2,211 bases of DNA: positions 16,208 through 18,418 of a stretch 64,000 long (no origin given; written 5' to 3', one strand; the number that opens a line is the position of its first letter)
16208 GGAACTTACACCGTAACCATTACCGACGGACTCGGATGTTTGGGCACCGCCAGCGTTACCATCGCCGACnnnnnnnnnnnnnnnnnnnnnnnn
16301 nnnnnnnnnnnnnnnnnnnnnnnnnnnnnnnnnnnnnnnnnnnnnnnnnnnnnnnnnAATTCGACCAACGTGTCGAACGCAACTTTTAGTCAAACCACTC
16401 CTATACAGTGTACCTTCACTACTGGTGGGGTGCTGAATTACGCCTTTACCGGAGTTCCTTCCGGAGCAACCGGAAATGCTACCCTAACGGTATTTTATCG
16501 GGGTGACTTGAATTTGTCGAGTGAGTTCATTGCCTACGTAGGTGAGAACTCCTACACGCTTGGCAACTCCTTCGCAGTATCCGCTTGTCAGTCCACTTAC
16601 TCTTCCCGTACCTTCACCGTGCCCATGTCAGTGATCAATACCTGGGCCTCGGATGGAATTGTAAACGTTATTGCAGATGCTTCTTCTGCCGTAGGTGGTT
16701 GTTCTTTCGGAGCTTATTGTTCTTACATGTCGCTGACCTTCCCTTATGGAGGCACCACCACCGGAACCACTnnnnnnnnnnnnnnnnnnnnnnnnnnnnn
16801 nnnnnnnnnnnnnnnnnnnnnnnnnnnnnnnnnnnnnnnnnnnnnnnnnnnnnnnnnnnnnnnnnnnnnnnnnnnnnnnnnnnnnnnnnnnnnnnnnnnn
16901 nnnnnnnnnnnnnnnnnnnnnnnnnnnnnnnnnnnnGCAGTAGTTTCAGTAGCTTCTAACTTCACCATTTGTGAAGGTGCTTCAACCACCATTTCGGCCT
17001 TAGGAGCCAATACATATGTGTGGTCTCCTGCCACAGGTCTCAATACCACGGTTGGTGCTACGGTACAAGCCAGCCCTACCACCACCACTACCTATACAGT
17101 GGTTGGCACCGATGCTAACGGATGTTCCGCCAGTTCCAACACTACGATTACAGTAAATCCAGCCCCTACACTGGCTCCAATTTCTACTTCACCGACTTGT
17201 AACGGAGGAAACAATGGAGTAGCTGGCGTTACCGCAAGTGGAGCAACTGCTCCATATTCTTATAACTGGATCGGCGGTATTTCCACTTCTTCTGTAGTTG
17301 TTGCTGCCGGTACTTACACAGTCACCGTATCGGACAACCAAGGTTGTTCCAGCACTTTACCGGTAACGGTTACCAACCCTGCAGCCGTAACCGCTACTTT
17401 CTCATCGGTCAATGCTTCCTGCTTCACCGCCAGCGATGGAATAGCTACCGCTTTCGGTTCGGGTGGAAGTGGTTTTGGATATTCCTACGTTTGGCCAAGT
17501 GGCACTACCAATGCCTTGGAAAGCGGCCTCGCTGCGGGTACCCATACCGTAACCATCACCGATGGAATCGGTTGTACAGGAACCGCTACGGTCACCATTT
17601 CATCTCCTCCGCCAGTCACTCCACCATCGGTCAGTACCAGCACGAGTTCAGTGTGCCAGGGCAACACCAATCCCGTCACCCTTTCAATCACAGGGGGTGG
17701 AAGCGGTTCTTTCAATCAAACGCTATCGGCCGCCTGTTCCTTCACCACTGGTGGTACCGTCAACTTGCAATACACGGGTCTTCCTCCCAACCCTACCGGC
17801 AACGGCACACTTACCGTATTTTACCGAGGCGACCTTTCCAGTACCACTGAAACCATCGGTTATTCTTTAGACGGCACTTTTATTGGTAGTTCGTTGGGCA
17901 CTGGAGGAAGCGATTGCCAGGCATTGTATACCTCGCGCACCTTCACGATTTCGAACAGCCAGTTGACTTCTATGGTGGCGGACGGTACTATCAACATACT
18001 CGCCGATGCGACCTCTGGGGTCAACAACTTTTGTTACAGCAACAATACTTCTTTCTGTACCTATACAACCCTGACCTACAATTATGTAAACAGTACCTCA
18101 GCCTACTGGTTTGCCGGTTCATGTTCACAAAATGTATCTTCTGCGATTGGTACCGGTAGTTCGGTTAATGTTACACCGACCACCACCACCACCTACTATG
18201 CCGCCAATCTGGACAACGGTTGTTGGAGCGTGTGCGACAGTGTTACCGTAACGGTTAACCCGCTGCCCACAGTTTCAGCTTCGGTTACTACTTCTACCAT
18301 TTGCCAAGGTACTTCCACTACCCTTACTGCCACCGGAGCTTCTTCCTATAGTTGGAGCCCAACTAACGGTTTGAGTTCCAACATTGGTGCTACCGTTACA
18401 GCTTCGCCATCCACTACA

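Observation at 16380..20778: Unassigned ~130-aa Cys-containing domain nested inside an Ig-like domain, present four times, with a conserved Y-R-G-D-L motif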

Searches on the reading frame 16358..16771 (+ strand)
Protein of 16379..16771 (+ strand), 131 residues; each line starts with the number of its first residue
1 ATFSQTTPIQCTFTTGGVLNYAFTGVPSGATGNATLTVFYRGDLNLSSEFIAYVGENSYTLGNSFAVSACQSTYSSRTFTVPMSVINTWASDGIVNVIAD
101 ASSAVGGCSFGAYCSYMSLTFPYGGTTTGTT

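Call 7: search_protein_families(library=pfam, proteins=[window:16379-16771:+], max_evalue=1)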
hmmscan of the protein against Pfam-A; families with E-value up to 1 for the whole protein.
window:16379-16771:+ (131 aa): 1 family
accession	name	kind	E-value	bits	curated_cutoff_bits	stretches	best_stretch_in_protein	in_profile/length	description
PF21057.2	Hikeshi-like_C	-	0.24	11.7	27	1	56-89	12-41/58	Hikeshi-like, C-terminal domain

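Call 8: search_protein_families(library=ncbifam, proteins=[window:16379-16771:+], max_evalue=1)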
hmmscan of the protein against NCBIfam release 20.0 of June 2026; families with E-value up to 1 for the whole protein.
window:16379-16771:+ (131 aa): 1 family
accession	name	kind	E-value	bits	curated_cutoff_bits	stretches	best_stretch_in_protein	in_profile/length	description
NF045505.1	RR_RssB_Pseudo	equivalog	0.24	10.4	700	1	53-102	296-346/394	two-component system response regulator RssB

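Call 13: find_homologous_proteins(query=A1, max_evalue=0.001)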
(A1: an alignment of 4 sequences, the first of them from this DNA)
Query A1 (4 sequences): 4921 candidates shared short words with the query, none scored E <= 0.001.
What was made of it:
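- Tried and rejected: It gave 0 hits (call 13).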

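Call 15: search_solved_structures(query=A1, max_evalue=10)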
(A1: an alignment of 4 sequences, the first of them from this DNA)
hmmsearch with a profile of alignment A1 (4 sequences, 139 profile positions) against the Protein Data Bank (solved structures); distinct sequences matched with E-value up to 10: 1.
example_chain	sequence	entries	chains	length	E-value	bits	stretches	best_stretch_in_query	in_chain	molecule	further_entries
6sws_A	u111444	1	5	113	0.14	15.3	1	32-75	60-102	Phosphoinositide 3-kinase adapter protein 1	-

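Call 17: find_related_loci(query=A1, collection=genome_contigs, flank=10000)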
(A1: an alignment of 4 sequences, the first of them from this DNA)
Query A1 (138 aa) in genome_contigs; peptide patterns used: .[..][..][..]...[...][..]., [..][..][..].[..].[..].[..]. (x = any residue, [..] = any of these).
29 stretches matched a pattern; 1 encode a relative of the query (tblastn E <= 1e-3); 1 distinct loci.
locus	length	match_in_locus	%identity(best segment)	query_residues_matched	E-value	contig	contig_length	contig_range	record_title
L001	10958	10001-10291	47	34-130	7e-24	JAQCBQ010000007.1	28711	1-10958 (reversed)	MAG: Bacteroidetes bacterium isolate casp15-mb.160 NODE_1925_length_28711_cov_0.069376, whole genome shotgun sequence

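Call 22: search_protein_representatives(alignment_id=A1)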
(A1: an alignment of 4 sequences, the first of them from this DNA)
Query: 4 sequences, 139 profile positions. Proteins with E-value up to 0.001 (for the whole library): 357; up to 1e-10: 88; up to 1e-30: 8. The best 150 are listed.
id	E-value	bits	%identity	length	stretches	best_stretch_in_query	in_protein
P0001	3.3e-185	623.2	-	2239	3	2-138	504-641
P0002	5.9e-146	496.0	-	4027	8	3-137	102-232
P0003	1.7e-107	371.4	-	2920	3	3-138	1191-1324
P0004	6.6e-81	285.3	-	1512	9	8-131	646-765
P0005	3.1e-70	250.7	-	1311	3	9-137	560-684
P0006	7.3e-48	178.2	-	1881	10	8-121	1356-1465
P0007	2.5e-36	140.9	-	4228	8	37-121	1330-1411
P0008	7.7e-33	129.5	-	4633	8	35-121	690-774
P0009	5.8e-29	117.0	-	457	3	25-118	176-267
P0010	1.6e-28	115.5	-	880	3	6-137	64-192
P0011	8.7e-28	113.2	-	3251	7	24-119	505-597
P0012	2.5e-27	111.7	-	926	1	7-134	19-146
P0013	5.5e-27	110.6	-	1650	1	4-134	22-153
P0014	9.7e-27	109.8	-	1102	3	9-138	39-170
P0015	1.0e-26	109.7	-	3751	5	32-121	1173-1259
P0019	4.2e-23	98.0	-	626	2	8-131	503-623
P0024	5.7e-20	87.8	-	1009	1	3-136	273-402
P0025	6.0e-20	87.8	-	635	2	4-138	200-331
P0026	6.3e-20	87.7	-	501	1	6-134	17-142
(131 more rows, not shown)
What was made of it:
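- Checked: A profile of the four inserts finds 357 proteins at E<=1e-3 among 1.84 billion representatives (call 22).
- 357 representative proteins match at E<=1e-3 (call 22).
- Tried and rejected: That index misses this low-complexity, Thr/Ser/Gly-rich family; the exhaustive HMM search (call 22) was needed.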

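Call 35: search_protein_families(library=pfam, proteins=[P0012, P0013, P0010, P0009, P0005, P0014, P0019, P0025, P0024, P0026], max_evalue=0.001)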
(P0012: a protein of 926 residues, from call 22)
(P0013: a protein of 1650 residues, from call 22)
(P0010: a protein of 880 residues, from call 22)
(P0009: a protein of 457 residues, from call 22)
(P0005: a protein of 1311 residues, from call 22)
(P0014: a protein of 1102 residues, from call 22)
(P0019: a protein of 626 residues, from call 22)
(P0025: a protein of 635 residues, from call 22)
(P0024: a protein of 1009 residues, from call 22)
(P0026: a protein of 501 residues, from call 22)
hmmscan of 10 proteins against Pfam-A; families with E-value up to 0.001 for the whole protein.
P0012 (926 aa): 5 families
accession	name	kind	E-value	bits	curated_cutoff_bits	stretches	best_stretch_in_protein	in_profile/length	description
PF18962.6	Por_Secre_tail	-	2.1e-11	44.4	27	1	851-925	2-75/75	Secretion system C-terminal sorting domain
PF18911.6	PKD_4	-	2.8e-11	43.8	27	1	777-827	25-76/85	PKD domain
PF05048.19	NosD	-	8e-07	29.1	23.6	1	390-561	27-172/212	Periplasmic copper-binding protein (NosD)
PF00801.26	PKD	-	8.3e-07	29.4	23.5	1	765-820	6-66/80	PKD domain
PF13229.12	Beta_helix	-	1.7e-06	28.2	25.9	1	392-559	13-158/158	Right handed beta helix region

P0013 (1650 aa): 6 families
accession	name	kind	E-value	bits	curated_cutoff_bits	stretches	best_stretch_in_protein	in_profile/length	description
PF00629.30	MAM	-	1e-14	55.1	26.4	1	1113-1258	17-157/158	MAM domain, meprin/A5/mu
PF18962.6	Por_Secre_tail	-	9e-14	52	27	1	1577-1643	1-69/75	Secretion system C-terminal sorting domain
PF20009.4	GEVED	-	3.3e-11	44.3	24.4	1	902-978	3-78/78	GEVED domain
PF23759.1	GBD_T9SS_assoc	-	2e-07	31.7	27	1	1349-1463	2-109/116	Galactose binding domain-like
PF00041.27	fn3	-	9.2e-07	29.4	25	0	988-1071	3-78/84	Fibronectin type III domain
PF04151.21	PPC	-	3.6e-05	25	25.9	1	1391-1458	4-70/70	Bacterial pre-peptidase C-terminal domain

P0010 (880 aa): 2 families
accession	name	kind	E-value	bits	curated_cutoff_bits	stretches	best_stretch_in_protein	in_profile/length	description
PF13004.13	BACON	-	1.5e-06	28.5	25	1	490-542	2-61/61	Putative binding domain, N-terminal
PF02837.24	Glyco_hydro_2_N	-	1.5e-05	25.5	28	0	98-164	76-131/169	Glycosyl hydrolases family 2, sugar binding domain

P0009 (457 aa): 0 families

P0005 (1311 aa): 2 families
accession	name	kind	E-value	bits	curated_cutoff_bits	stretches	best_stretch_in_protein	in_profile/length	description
PF02494.22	HYR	-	7.1e-78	257.5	21.7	6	935-1015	2-81/81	HYR domain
PF23237.1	HYR_4C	-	5.2e-09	36.6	27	0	1246-1304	15-73/73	HYR-like domain with 4 cysteines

P0014 (1102 aa): 0 families

P0019 (626 aa): 2 families
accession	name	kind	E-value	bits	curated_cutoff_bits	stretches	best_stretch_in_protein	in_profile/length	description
PF13529.12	Peptidase_C39_2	-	1.4e-09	39.1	24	1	16-179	2-143/143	Peptidase_C39 like family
PF25275.1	Golvesin_C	-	4.7e-08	33.6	31.6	1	258-361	26-130/132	Golvesin C-terminal domain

P0025 (635 aa): 1 family
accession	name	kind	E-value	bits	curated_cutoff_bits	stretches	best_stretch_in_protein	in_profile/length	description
PF13529.12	Peptidase_C39_2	-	3.7e-10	41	24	1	463-598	2-142/143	Peptidase_C39 like family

P0024 (1009 aa): 2 families
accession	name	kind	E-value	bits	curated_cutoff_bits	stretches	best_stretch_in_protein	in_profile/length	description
PF19081.6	Ig_7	-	2.9e-38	130.5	27.3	4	419-494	3-84/84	Ig-like domain CHU_C associated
PF18962.6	Por_Secre_tail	-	5.8e-05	23.7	27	1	930-1005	1-72/75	Secretion system C-terminal sorting domain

P0026 (501 aa): 4 families
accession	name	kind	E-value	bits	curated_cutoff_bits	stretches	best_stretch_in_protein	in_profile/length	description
PF18962.6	Por_Secre_tail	-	1.7e-10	41.5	27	1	427-500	1-75/75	Secretion system C-terminal sorting domain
PF19081.6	Ig_7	-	1.5e-08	35.2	27.3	1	265-336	8-82/84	Ig-like domain CHU_C associated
PF00801.26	PKD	-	4.3e-07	30.3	23.5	1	345-397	9-65/80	PKD domain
PF18911.6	PKD_4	-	6.2e-07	29.8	27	1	359-400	30-71/85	PKD domain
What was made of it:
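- On Any named CBM or GBD sequence family (Pfam or NCBIfam): One sub-threshold Glyco_hydro_2_N hit was seen at 25.5 bits, below the 28-bit cut-off (call 35).
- Closest known: Pfam GBD_T9SS_assoc. Same: They occur in the same kind of proteins; for example P0013 has this domain together with GEVED, MAM and GBD_T9SS_assoc (call 35).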

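Call 53: list_cluster_members(proteins=[P0003, P0002, P0004, P0005, P0006, P0009, P0010, P0012, P0014, P0019])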
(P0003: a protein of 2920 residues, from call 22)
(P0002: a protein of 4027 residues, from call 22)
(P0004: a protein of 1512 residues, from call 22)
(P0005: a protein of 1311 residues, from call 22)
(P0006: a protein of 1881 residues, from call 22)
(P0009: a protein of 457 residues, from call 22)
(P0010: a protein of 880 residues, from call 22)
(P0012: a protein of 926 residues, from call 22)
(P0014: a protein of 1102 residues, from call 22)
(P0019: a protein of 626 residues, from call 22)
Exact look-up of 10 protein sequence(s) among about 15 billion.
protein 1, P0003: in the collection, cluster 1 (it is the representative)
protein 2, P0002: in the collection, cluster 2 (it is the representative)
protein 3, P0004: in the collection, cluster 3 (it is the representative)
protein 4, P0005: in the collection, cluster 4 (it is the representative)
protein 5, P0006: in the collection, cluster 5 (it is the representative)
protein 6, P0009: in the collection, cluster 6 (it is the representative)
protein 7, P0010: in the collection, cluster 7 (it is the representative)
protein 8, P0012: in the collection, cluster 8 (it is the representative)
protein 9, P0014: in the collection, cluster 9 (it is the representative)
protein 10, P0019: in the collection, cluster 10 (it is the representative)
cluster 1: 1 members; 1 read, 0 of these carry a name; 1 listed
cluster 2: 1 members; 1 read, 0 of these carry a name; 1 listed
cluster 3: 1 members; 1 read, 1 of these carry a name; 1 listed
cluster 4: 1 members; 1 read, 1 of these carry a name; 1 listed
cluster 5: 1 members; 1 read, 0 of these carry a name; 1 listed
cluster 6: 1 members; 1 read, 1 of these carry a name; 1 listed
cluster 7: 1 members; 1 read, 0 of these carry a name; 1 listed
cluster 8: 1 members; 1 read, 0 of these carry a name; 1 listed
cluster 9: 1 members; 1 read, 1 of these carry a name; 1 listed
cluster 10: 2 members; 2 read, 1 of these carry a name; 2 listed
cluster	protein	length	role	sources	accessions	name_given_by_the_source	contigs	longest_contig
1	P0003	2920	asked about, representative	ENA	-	-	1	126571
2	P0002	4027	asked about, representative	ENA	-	-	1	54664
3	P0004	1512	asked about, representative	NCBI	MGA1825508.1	MAG: leucine-rich repeat domain-containing protein [bacterium]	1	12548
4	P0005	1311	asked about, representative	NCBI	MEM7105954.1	MAG: HYR domain-containing protein, partial [Bacteroidota bacterium]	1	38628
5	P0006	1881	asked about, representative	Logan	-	-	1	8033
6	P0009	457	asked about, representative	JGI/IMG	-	hypothetical protein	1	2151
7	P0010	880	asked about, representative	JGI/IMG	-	-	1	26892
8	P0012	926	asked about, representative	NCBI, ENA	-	-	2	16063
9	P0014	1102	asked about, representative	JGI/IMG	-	hypothetical protein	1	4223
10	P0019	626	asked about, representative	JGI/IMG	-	-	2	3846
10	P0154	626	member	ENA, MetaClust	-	\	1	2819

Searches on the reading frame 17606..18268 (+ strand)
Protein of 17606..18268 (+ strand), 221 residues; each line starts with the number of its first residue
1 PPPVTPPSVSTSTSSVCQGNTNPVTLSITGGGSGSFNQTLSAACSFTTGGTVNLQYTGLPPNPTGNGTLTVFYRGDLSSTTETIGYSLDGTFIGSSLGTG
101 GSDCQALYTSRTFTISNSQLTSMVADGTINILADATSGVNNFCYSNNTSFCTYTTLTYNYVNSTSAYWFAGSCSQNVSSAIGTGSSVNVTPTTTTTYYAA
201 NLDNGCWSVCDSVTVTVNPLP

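Call 39: predict_structure(alignment_id=A4)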
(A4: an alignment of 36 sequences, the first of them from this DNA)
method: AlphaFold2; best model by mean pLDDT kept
length: 221 residues; sequences in the alignment: 36
mean_pLDDT: 93.1   pTM: 0.79
mean pLDDT of the five models: 93.1, 92.7, 92.7, 92.3, 92.2
residues with pLDDT >= 90: 187; 70-90: 28; 50-70: 6; < 50: 0
segments of 3 or more residues with pLDDT < 50: none
pLDDT, mean of each block of 10 residues (from residue 1): 84 95 92 90 97 96 96 95 97 85 91 97 96 97 91 97 86 95 95 96 88 95 81
secondary structure, 60 per line:
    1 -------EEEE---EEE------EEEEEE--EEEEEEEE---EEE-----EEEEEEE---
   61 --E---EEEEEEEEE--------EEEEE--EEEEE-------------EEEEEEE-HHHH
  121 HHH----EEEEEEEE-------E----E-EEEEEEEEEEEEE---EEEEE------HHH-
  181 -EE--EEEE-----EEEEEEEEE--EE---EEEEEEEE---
elements in order: E8-11 E15-17 E24-29 E32-39 E43-45 E51-57 E67-75 E84-88 E91-95 E109-115 H117-123 E128-135 E150-162 E166-170 E186-189 E195-203 E211-218
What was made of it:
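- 17621..18262 (+): Unit 2: host Ig_7 domain (aa 1113-1326) split by the guest domain. In the AF2 model (pLDDT 93.1) the Ig strands lie at model residues 8-29 and 166-218 (call 39).
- On Pfam Ig_7, as the host domain: The AF2 unit model is confident (pLDDT 93.1, pTM 0.79), with strands on both sides of the insert (call 39).
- Checked: The AF2 model of unit 2 has pLDDT 93.1 and pTM 0.79 (call 39).
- The AF2 model of the whole unit has pLDDT 93.1 and pTM 0.79, with Ig strands on both sides of the insert (call 39). AF2 gives high pLDDT on both flanks, 84-96 in ten-residue blocks, and pTM 0.79 (call 39).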

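Call 43: fold_search(model_id=the predicted structure, library=pdb)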
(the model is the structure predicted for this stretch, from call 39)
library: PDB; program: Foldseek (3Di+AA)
matches with E <= 10: 1386; with E <= 0.001: 14
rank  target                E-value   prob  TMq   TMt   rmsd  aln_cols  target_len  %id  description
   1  9fmt_D                5.5e-05  1.00  0.41  0.15   4.5       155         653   11  Cryo-EM structure of the BcsB hexameric crown from the E. coli cellulose secretion macrocomplex (released 2024-10-16)
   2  9fmt_A                2.0e-04  1.00  0.41  0.16   4.4       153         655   10  Cryo-EM structure of the BcsB hexameric crown from the E. coli cellulose secretion macrocomplex (released 2024-10-16)
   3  9fmt_C                2.1e-04  1.00  0.39  0.16   5.2       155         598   11  Cryo-EM structure of the BcsB hexameric crown from the E. coli cellulose secretion macrocomplex (released 2024-10-16)
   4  6yg8_B                2.3e-04  1.00  0.40  0.15   4.4       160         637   10  Cryo-EM structure of a BcsB pentamer in the context of an assembled Bcs macrocomplex (released 2021-02-24)
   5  9fmt_E                2.4e-04  1.00  0.42  0.16   4.2       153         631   11  Cryo-EM structure of the BcsB hexameric crown from the E. coli cellulose secretion macrocomplex (released 2024-10-16)
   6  9fmt_B                3.3e-04  1.00  0.41  0.15   4.9       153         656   12  Cryo-EM structure of the BcsB hexameric crown from the E. coli cellulose secretion macrocomplex (released 2024-10-16)
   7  6yg8_D                4.4e-04  1.00  0.40  0.16   4.6       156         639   11  Cryo-EM structure of a BcsB pentamer in the context of an assembled Bcs macrocomplex (released 2021-02-24)
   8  6za2_A                4.6e-04  0.97  0.31  0.09  14.7       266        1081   10  Crystal structure of dimeric latent PorU from Porphyromonas gingivalis (released 2021-09-29)
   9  6za2_B                5.4e-04  0.98  0.31  0.09  14.6       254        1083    9  Crystal structure of dimeric latent PorU from Porphyromonas gingivalis (released 2021-09-29)
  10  7fe0_A                6.4e-04  0.41  0.16  0.18  23.6       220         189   10  AvmM Catalyzes Macrocyclization in Alchivemycin A Biosynthesis (released 2021-09-01)
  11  6yg8_A                6.7e-04  1.00  0.43  0.16   4.1       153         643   11  Cryo-EM structure of a BcsB pentamer in the context of an assembled Bcs macrocomplex (released 2021-02-24)
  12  6yg8_E                6.7e-04  1.00  0.38  0.16   5.3       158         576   10  Cryo-EM structure of a BcsB pentamer in the context of an assembled Bcs macrocomplex (released 2021-02-24)
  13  2vzp_B                6.7e-04  1.00  0.32  0.51  19.8       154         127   15  Atomic Resolution Structure of the C-terminal CBM35 from Amycolatopsis orientalis exo-chitosanase CsxA (released 2009-01-13)
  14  9g8b_A                9.9e-04  0.89  0.23  0.16  25.1       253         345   18  CryoEM structure of the fragment-2 (2892-3236) in the grappling hook protein A (GhpA) in the bacterium Aureispira sp.  (released 2024-10-16)
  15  1k42_MODEL_1_A        1.3e-03  0.91  0.22  0.27  21.7       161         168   11  The Solution Structure of the CBM4-2 Carbohydrate Binding Module from a Thermostable Rhodothermus marinus Xyla (released 2002-05-29)
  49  1r64_A                6.3e-03  1.00  0.36  0.19   4.8       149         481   14  The 2.2 A crystal structure of Kex2 protease in complex with Ac-Arg-Glu-Lys-boroArg peptidyl boronic acid inhibitor (released 2004-03-09)
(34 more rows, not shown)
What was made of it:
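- The Kex2 structure 1r64 appears among the Foldseek hits of the whole-unit model (E 6e-3, rank 49; call 43).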
